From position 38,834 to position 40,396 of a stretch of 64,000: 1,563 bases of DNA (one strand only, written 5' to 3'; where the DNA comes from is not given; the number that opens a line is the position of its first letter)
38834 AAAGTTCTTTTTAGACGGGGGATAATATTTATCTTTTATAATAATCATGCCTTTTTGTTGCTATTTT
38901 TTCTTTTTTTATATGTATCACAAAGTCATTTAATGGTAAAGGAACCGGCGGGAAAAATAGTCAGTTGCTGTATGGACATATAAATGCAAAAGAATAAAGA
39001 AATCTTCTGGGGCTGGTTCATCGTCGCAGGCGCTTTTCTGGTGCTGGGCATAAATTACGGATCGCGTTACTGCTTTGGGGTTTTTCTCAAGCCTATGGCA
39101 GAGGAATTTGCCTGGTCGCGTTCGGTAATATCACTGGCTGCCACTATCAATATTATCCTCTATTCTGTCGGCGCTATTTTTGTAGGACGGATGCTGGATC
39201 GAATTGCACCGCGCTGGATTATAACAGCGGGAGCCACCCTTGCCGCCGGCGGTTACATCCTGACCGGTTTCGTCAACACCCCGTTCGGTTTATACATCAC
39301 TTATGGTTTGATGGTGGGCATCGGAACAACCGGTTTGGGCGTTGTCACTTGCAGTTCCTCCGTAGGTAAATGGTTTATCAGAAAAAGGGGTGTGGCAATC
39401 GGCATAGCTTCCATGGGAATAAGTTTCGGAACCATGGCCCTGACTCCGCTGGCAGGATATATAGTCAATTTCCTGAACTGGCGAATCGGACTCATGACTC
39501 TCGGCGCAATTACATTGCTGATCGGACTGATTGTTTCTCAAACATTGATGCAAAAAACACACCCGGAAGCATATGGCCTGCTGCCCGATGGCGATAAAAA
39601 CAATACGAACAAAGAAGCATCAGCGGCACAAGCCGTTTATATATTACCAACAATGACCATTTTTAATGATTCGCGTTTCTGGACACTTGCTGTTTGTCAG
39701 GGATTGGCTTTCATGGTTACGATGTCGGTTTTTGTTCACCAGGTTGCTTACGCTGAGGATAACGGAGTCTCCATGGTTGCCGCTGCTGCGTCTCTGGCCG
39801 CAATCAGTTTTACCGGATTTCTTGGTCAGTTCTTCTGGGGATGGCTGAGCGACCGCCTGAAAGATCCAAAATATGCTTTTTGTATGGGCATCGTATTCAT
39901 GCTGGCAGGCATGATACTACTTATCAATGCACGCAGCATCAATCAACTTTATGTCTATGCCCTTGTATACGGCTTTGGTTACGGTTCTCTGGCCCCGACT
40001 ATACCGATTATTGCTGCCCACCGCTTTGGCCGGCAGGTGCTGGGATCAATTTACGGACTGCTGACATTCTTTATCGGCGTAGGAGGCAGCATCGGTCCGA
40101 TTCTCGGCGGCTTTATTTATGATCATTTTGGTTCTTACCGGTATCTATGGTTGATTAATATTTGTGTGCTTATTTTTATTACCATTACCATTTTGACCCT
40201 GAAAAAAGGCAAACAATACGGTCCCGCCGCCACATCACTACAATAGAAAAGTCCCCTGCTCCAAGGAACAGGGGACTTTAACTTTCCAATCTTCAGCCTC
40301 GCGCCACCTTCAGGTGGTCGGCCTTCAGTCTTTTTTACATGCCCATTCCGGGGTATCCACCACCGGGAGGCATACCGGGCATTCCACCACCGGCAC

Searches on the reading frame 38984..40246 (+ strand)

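Call 14: search_protein_families(library=ncbifam, proteins=[window:38984-40246:+], max_evalue=0.00001)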
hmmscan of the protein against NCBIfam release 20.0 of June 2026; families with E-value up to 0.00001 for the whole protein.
window:38984-40246:+ (420 aa): 22 families
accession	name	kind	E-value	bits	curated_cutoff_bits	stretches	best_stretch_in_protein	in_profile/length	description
NF049980.1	SfMCT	equivalog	6.4e-61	206.1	320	1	11-392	2-375/378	L-lactate MFS transporter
TIGR00892.1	2A0113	subfamily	2.3e-36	125.5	586.1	1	9-402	16-416/455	monocarboxylate transporter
TIGR00890.1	2A0111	subfamily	1.1e-34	120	374.85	1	11-397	2-373/377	oxalate/formate antiport family MFS transporter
NF038246.1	bile_salt_MFS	equivalog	1e-25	90.5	400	1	10-404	3-400/408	conjugated bile salt MFS transporter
TIGR00881.1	2A0104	subfamily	1.6e-25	89.9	407.75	1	23-383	6-374/379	phosphoglycerate transporter protein PgtP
TIGR04259.1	oxa_formateAnti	equivalog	5e-19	68.4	335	1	11-404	2-390/405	oxalate/formate MFS antiporter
TIGR00893.1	2A0114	subfamily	7.4e-19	67.9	395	1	19-405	1-397/399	D-galactonate transporter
NF008661.1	PRK11663.1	subfamily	3.2e-17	62.7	564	1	8-403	26-427/439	MFS transporter family glucose-6-phosphate receptor UhpC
TIGR00886.1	2A0108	subfamily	7.2e-15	54.9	311.7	1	25-238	14-233/368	NarK family nitrate/nitrite MFS transporter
TIGR00880.1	2_A_01_02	superfamily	1.2e-12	48.2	131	1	280-405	9-136/141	multidrug resistance protein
NF008270.1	PRK11043.1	equivalog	1.5e-11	44.1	430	1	266-407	41-182/382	purine nucleoside transporter PunC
NF008654.0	PRK11652.1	equivalog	1.4e-10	40.6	479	1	249-403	27-182/397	multidrug efflux MFS transporter EmrD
TIGR00896.1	CynX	subfamily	2.4e-10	40.1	406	1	32-385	20-352/355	CynX/NimT family MFS transporter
TIGR00711.1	efflux_EmrB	subfamily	3.1e-09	36.1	230.2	1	286-408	58-179/485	DHA2 family efflux MFS transporter permease subunit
TIGR00895.1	2A0115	subfamily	4.7e-09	35.7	418.55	0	273-412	59-198/398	aromatic acid/H+ symport family MFS transporter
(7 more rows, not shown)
